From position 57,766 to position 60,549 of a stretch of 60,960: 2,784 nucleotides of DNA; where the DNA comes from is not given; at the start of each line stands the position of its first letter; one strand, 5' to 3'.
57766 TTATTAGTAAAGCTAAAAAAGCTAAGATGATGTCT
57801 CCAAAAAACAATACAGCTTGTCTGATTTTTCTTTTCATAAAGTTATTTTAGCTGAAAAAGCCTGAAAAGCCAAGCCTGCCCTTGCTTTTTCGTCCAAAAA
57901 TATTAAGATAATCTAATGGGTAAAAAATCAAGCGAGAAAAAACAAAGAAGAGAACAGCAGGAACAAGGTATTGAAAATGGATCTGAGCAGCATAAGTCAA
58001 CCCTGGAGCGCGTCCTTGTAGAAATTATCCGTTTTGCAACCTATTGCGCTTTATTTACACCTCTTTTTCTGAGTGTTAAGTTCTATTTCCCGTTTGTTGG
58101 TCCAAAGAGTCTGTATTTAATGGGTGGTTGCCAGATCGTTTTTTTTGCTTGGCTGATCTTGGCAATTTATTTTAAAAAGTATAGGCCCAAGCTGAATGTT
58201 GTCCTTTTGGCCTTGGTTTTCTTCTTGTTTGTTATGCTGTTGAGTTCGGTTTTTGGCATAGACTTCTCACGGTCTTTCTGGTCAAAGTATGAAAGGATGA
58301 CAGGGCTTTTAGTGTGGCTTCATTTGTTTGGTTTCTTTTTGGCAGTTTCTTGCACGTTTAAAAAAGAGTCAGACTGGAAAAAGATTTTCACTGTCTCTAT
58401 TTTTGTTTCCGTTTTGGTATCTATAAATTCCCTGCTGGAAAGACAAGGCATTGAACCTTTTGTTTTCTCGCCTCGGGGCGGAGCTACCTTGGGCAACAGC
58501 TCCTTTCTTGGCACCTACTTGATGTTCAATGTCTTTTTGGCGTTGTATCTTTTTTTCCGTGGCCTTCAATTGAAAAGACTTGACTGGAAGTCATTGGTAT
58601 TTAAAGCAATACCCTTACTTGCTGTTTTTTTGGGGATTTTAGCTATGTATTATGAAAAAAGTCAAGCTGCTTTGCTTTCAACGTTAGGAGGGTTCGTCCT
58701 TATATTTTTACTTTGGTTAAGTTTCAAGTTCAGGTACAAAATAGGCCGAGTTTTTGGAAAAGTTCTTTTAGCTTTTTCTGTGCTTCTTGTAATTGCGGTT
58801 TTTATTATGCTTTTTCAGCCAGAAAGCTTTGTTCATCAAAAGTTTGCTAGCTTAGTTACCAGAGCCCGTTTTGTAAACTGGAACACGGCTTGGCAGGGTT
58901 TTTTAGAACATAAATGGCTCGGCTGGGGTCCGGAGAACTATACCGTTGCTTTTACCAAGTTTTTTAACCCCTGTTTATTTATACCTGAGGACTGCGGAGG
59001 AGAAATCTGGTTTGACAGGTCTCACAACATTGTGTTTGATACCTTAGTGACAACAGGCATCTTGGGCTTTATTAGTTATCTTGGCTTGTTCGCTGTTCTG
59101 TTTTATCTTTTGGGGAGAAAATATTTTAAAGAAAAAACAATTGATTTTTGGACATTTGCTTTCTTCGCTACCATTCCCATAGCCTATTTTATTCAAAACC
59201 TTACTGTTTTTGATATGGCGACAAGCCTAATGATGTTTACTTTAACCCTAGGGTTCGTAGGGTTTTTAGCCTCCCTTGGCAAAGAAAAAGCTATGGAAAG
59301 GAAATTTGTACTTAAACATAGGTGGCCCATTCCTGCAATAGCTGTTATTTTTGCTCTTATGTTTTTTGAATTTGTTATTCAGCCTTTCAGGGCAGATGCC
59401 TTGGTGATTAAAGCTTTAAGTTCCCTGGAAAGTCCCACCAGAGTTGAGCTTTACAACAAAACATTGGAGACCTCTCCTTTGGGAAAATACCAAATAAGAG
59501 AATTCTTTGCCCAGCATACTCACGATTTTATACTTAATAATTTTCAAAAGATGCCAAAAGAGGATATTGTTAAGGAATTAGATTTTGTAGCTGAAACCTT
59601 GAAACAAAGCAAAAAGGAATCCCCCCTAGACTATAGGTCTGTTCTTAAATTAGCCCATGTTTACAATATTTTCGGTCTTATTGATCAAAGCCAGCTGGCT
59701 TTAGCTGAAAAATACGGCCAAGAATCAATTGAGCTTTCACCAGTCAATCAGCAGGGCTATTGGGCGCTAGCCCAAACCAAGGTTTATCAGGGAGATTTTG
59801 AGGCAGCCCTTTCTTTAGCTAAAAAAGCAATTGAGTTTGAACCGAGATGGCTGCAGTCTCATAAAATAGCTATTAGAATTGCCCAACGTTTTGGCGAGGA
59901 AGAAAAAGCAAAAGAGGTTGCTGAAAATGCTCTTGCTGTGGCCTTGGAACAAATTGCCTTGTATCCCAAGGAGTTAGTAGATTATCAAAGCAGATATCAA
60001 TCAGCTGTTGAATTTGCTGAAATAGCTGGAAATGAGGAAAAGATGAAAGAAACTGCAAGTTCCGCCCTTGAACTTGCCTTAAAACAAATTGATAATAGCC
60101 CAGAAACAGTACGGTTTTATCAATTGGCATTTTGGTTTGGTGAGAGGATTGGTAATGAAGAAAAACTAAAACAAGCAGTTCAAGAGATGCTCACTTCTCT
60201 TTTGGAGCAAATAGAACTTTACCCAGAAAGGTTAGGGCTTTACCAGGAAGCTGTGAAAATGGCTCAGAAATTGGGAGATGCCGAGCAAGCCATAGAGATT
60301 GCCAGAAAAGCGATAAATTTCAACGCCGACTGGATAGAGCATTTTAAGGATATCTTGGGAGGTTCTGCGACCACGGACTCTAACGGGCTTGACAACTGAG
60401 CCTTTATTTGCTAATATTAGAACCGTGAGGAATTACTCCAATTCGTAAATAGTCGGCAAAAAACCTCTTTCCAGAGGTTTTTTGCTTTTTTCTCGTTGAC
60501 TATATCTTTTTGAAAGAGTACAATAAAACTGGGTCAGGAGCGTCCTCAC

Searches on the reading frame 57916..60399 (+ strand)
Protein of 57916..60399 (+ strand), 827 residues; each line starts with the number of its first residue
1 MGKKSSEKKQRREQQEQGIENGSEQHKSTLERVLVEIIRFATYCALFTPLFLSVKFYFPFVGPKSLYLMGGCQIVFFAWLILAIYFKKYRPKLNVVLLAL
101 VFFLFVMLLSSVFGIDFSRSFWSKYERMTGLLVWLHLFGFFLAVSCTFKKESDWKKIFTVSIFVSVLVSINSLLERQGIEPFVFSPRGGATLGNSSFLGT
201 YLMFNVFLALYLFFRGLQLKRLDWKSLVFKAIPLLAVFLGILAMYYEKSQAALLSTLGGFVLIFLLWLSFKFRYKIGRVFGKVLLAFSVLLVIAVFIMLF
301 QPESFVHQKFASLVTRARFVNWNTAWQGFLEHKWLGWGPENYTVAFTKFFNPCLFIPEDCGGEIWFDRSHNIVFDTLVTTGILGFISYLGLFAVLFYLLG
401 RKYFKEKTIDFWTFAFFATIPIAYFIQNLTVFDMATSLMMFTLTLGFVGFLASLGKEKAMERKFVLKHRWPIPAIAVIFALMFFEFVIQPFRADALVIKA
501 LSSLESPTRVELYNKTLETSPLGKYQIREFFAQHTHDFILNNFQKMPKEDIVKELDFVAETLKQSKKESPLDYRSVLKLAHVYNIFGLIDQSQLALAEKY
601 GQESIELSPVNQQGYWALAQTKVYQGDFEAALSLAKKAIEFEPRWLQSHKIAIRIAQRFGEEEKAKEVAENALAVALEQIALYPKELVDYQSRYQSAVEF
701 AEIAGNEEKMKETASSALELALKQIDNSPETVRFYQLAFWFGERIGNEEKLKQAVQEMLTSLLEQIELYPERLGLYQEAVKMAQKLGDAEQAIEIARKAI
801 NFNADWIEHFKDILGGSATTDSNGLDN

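Call 54: search_protein_families(library=pfam, proteins=[window:57916-60399:+], max_evalue=0.0001)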
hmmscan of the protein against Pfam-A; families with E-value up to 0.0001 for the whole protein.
window:57916-60399:+ (827 aa): 1 family
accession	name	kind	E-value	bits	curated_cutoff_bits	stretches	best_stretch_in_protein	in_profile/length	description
PF04932.20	Wzy_C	-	1.9e-15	57.4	31.7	1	235-389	1-149/149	O-Antigen ligase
